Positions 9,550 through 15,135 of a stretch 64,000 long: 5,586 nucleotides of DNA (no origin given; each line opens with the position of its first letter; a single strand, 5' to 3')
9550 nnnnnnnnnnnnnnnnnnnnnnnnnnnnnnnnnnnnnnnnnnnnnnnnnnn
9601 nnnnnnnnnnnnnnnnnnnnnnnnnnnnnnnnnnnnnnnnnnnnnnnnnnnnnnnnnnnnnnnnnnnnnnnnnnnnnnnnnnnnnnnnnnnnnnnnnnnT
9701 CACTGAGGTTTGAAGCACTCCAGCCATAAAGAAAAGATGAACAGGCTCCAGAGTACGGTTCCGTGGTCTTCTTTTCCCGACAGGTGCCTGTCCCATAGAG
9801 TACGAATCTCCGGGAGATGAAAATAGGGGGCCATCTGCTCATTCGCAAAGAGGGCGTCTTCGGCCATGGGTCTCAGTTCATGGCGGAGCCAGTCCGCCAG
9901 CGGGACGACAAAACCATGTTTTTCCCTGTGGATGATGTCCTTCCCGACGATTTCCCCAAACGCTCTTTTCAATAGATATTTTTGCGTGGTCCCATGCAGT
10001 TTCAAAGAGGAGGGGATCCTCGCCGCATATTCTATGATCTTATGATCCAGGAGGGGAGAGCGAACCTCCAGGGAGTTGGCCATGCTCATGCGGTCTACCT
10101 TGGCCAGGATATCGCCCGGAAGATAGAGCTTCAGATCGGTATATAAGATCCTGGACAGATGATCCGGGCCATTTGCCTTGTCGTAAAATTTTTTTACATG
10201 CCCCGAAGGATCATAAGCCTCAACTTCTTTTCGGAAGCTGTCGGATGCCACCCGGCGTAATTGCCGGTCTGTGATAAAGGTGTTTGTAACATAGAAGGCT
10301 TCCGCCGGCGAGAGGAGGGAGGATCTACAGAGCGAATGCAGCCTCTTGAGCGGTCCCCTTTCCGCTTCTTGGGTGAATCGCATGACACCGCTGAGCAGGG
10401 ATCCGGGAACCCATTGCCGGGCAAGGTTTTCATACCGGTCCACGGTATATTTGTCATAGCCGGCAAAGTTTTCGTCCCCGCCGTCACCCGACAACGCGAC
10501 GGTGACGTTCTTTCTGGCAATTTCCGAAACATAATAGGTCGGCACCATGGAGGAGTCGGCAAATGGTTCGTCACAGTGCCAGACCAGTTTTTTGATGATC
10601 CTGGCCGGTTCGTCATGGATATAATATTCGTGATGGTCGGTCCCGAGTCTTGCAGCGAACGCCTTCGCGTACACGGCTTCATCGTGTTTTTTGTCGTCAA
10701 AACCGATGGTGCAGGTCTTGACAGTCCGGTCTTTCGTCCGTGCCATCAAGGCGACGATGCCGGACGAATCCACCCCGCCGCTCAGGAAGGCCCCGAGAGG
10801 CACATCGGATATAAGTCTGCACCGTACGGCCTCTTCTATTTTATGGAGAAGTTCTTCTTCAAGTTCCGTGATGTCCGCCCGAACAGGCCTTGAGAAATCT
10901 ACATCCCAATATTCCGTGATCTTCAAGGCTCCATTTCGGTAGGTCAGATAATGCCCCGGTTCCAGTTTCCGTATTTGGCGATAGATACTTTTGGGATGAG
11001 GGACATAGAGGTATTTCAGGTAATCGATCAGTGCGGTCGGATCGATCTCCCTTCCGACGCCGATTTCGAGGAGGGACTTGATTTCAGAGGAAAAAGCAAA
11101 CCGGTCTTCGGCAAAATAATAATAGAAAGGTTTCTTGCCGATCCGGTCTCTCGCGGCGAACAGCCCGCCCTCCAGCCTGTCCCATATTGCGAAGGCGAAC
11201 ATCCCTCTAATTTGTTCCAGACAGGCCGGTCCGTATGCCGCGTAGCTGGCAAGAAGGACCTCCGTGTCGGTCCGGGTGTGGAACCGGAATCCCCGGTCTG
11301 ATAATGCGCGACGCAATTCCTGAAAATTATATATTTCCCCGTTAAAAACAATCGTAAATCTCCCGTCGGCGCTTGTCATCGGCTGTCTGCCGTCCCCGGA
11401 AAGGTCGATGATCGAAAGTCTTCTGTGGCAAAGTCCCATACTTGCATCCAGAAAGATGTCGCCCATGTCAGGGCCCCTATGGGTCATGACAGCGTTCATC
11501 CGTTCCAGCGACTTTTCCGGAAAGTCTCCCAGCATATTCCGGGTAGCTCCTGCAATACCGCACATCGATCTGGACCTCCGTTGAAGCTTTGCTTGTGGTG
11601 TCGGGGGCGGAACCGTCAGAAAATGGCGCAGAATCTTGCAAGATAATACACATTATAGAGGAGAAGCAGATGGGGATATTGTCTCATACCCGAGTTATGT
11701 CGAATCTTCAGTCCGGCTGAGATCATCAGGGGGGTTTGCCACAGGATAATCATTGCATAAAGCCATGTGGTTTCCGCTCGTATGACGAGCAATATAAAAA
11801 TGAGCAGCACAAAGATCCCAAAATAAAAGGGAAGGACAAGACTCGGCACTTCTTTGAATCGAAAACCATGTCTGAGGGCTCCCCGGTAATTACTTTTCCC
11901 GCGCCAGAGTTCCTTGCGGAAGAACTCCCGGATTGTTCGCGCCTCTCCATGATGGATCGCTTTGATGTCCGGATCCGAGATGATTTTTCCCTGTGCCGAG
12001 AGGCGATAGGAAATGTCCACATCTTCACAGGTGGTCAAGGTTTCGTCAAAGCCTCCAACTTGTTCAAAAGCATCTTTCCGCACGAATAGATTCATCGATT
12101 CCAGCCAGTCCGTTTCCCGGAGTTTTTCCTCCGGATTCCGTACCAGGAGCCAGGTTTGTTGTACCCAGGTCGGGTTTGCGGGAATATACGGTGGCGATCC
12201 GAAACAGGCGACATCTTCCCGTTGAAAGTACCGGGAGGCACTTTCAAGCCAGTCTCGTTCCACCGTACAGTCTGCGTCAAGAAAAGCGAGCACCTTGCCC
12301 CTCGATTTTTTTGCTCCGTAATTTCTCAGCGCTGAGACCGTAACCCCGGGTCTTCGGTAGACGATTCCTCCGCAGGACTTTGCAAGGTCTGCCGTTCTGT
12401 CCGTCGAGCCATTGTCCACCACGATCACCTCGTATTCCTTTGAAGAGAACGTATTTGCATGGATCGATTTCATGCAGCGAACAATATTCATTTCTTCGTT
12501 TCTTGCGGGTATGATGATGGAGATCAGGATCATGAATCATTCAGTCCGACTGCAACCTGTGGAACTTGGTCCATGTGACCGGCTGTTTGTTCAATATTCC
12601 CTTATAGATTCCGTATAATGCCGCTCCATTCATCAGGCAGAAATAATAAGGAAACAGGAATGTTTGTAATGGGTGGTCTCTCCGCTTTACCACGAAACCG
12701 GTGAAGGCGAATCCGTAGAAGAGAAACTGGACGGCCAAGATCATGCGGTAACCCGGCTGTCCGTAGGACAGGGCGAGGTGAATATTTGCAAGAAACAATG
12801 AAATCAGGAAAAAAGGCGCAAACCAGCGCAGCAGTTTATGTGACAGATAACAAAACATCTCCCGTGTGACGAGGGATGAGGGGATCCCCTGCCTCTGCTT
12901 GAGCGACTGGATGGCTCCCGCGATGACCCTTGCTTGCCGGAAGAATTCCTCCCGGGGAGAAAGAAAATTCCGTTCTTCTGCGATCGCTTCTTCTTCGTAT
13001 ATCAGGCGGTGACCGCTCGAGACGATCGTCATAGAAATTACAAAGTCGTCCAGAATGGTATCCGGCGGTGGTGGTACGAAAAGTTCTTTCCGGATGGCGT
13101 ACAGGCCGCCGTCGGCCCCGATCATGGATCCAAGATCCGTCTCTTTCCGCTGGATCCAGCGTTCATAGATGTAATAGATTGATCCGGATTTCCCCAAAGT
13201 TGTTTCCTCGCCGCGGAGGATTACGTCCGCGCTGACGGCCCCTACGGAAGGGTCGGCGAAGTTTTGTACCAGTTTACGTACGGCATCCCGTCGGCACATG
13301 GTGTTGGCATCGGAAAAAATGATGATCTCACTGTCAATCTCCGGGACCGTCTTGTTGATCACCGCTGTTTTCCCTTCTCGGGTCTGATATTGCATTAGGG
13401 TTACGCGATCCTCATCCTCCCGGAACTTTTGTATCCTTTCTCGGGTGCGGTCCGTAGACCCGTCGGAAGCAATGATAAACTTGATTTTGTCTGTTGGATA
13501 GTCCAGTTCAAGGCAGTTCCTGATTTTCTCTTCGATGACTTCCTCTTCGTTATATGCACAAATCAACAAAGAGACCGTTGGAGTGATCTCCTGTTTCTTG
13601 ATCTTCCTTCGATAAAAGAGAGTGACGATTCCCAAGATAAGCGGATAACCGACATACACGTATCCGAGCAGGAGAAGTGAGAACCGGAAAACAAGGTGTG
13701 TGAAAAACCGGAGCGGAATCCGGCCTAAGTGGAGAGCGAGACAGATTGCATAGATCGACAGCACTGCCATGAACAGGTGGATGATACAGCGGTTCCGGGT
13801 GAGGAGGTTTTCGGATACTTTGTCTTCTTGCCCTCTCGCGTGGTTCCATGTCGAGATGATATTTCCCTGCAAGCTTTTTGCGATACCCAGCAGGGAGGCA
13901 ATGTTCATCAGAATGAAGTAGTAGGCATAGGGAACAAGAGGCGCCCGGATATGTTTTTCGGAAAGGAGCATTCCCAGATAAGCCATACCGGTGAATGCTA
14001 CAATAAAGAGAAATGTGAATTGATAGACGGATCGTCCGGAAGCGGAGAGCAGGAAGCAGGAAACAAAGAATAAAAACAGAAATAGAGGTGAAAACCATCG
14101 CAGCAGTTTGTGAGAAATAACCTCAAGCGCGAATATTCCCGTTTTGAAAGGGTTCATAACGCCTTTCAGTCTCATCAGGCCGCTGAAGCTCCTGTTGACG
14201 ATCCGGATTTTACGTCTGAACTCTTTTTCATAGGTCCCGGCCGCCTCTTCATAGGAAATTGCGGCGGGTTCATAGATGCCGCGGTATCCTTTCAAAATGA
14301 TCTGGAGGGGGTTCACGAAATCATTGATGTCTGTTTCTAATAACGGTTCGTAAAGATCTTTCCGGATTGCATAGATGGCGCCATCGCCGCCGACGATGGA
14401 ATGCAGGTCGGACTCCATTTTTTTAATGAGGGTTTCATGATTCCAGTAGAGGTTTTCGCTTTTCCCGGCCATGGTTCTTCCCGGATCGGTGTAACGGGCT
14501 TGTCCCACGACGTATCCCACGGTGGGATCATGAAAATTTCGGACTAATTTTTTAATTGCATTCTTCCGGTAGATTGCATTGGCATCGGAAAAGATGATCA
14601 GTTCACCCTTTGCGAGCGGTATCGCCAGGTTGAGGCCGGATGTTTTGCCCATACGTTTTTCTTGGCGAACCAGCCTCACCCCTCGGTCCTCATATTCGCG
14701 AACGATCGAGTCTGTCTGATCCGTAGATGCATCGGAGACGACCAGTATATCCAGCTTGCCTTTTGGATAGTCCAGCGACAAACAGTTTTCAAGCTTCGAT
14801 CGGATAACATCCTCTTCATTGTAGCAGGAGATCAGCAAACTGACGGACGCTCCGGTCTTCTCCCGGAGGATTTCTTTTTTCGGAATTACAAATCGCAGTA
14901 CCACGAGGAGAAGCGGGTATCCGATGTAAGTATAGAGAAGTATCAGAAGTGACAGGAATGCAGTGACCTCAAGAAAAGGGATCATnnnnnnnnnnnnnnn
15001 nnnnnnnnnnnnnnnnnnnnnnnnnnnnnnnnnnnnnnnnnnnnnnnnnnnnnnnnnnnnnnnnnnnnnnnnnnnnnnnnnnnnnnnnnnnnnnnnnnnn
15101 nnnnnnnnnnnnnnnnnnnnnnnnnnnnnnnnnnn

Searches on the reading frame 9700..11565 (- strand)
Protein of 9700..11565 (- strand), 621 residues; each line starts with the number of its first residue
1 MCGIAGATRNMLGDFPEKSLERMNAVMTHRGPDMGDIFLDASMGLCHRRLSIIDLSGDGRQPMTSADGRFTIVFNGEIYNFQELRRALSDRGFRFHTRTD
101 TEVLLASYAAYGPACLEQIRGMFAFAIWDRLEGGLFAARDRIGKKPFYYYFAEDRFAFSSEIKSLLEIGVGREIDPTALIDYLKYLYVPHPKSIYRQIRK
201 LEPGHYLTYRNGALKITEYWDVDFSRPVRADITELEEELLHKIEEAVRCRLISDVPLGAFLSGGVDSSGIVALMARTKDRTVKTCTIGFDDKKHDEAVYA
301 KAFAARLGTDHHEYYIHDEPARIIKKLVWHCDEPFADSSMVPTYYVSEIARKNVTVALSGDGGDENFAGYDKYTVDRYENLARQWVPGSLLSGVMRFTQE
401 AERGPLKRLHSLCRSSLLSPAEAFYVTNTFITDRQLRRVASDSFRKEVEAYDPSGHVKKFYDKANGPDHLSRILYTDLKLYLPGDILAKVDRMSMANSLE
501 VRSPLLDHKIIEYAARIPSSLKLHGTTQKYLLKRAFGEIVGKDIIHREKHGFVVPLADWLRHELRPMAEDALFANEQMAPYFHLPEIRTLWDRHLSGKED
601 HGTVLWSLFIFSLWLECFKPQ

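Call 8: search_protein_families(library=ncbifam, proteins=[window:9700-11565:-], max_evalue=0.00001)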
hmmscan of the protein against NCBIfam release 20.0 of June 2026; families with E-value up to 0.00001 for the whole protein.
window:9700-11565:- (621 aa): 9 families
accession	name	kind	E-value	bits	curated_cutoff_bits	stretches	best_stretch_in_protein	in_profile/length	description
TIGR03108.1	eps_aminotran_1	hypoth_equivalog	7.1e-197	655.9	816.9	1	1-615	1-625/628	XrtA/PEP-CTERM system amidotransferase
TIGR01536.1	asn_synth_AEB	equivalog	5.3e-149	497.5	267.1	1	2-552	1-517/517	asparagine synthase (glutamine-hydrolyzing)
TIGR03104.1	trio_amidotrans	equivalog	4.1e-117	391.8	570.1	2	1-374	1-384/589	N-acetylglutaminylglutamine amidotransferase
NF006949.0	PRK09431.1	equivalog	3.7e-89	299.7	499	3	1-167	1-167/554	asparagine synthase B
NF033535.1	lass_lactam_cya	exception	1.1e-86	291.9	525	2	1-445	1-450/668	lasso peptide isopeptide bond-forming cyclase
NF033561.1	macrolact_Ik_Al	subfamily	1.1e-17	63.9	300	1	144-551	102-491/561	albusnodin/ikarugamycin family macrolactam cyclase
TIGR01135.1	glmS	equivalog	1.3e-09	37.1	418.05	1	61-167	85-199/607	glutamine--fructose-6-phosphate transaminase (isomerizing)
NF001484.0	PRK00331.1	subfamily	2.2e-09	36.2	381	1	61-166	86-199/601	isomerizing glutamine--fructose-6-phosphate transaminase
TIGR01134.1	purF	equivalog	2.5e-09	37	350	1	43-179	66-214/432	amidophosphoribosyltransferase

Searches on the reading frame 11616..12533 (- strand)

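Call 8: search_protein_families(library=ncbifam, proteins=[window:11616-12533:-], max_evalue=0.00001)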
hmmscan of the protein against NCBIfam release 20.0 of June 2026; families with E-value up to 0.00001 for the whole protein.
window:11616-12533:- (305 aa): 13 families
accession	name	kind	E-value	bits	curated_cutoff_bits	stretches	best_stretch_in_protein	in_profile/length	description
TIGR03965.1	mycofact_glyco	equivalog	2e-35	122.6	280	1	4-255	76-337/467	mycofactocin biosynthesis glycosyltransferase MftF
TIGR04283.1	glyco_like_mftF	equivalog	6.2e-26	91.3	182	1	4-185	1-176/221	TIGR04283 family arsenosugar biosynthesis glycosyltransferase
NF041875.1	EPS_EpsD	equivalog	5.6e-25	88.4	370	1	4-216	1-228/325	exopolysaccharide biosynthesis glycosyltransferase EpsD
NF007482.0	PRK10073.1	equivalog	7.8e-12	44.8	423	1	3-97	7-104/334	glycosyltransferase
TIGR03937.1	PgaC_IcaA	equivalog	8.5e-12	44.7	422.3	1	3-96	46-143/407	poly-beta-1,6-N-acetyl-D-glucosamine synthase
NF010496.0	PRK13915.1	equivalog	5.2e-11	42.2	262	1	4-88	33-126/307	glucosyl-3-phosphoglycerate synthase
NF047683.1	TeichurnBiosyTuaG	equivalog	9.2e-11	41.9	400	1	3-109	7-117/252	teichuronic acid biosynthesis protein TuaG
NF038299.1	EPS_HpsN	equivalog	7.2e-10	38.3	425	1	3-109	2-113/317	hormogonium polysaccharide biosynthesis glycosyltransferase HpsN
NF041394.1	GtaseAglG_Halo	equivalog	2.1e-09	37.1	440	1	16-169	17-181/304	glucosyl-dolichyl phosphate glucuronosyltransferase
NF038302.1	EPS_HpsE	equivalog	2.6e-09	36.5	300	1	4-112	3-121/307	hormogonium polysaccharide biosynthesis glycosyltransferase HpsE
TIGR03469.1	HpnB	hypoth_equivalog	4e-08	32.7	379.25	1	4-60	46-101/386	hopene-associated glycosyltransferase HpnB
NF041865.1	EpsU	equivalog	2.4e-06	26.8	700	1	5-62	42-99/394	exopolysaccharide biosynthesis GT2 family glycosyltransferase EpsU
TIGR03111.1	glyc2_xrt_Gpos1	hypoth_equivalog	4.6e-06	25.7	363.95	1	4-55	51-102/439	TIGR03111 family XrtG-associated glycosyltransferase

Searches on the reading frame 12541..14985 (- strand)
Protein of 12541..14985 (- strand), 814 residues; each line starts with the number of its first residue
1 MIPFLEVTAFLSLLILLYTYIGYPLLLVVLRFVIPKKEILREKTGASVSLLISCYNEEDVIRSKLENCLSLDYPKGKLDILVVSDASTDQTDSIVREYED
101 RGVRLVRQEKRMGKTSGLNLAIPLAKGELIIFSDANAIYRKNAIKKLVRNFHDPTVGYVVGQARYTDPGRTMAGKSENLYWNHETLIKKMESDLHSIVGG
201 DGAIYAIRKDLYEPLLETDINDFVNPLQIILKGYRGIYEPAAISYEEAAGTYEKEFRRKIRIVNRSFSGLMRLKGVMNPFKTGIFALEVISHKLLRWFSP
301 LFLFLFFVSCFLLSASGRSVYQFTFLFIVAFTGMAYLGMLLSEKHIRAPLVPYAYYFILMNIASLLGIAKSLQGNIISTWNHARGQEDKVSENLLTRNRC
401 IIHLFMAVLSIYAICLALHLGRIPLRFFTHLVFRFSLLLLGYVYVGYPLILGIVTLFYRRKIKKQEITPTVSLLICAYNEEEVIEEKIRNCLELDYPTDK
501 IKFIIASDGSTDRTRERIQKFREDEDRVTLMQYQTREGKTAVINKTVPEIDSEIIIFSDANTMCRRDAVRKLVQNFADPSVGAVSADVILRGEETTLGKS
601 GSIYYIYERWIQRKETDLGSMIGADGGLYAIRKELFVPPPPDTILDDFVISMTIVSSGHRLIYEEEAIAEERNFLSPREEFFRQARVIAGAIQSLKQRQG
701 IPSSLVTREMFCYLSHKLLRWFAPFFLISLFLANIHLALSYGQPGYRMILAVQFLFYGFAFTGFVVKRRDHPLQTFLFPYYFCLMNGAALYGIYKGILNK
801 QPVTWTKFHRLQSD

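Call 8: search_protein_families(library=ncbifam, proteins=[window:12541-14985:-], max_evalue=0.00001)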
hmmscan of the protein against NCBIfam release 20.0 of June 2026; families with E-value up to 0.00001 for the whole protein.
window:12541-14985:- (814 aa): 27 families (the best 25 are shown)
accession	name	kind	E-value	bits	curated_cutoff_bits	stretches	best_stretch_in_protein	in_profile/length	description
TIGR03937.1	PgaC_IcaA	equivalog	3.2e-47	161.4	422.3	2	461-668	37-247/407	poly-beta-1,6-N-acetyl-D-glucosamine synthase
TIGR03111.1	glyc2_xrt_Gpos1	hypoth_equivalog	1e-30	106.9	363.95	2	429-590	5-171/439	TIGR03111 family XrtG-associated glycosyltransferase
TIGR03965.1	mycofact_glyco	equivalog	3.7e-30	105.2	280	2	42-162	71-190/467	mycofactocin biosynthesis glycosyltransferase MftF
TIGR04242.1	nodulat_NodC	equivalog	3.7e-26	92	550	2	40-164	42-169/395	chitooligosaccharide synthase NodC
NF047683.1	TeichurnBiosyTuaG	equivalog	1.4e-19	70.7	400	2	467-574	4-109/252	teichuronic acid biosynthesis protein TuaG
NF008558.0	PRK11498.1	equivalog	6.4e-18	64.1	992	2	433-566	242-367/872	UDP-forming cellulose synthase catalytic subunit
NF050050.1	ProtGlycPglI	equivalog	6.6e-18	65.1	500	2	469-577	2-109/306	GalNAc(5)-diNAcBac-PP-undecaprenol beta-1,3-glucosyltransferase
NF007482.0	PRK10073.1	equivalog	2.3e-17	63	423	2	46-147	6-106/334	glycosyltransferase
NF041875.1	EPS_EpsD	equivalog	4.9e-17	62.3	370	2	48-170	1-122/325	exopolysaccharide biosynthesis glycosyltransferase EpsD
NF047588.1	GlcsyltransPgfSStrep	equivalog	1.2e-16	60.9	500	2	471-593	3-126/308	glycosyltransferase PgfS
NF038299.1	EPS_HpsN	equivalog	1.4e-15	57.1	425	2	469-592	1-123/317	hormogonium polysaccharide biosynthesis glycosyltransferase HpsN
NF053739.1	GlytfEpsEBac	equivalog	1.6e-15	56.8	450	2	48-162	3-118/265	glycosyltransferase EpsE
TIGR03469.1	HpnB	hypoth_equivalog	2.5e-15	56.4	379.25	1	463-594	38-178/386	hopene-associated glycosyltransferase HpnB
TIGR04283.1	glyco_like_mftF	equivalog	4.5e-15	55.8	182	1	48-212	1-148/221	TIGR04283 family arsenosugar biosynthesis glycosyltransferase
NF053846.1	glyco_with_XrtP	equivalog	6.4e-15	54.8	520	1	14-121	10-118/440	XrtP-associated glycosyltransferase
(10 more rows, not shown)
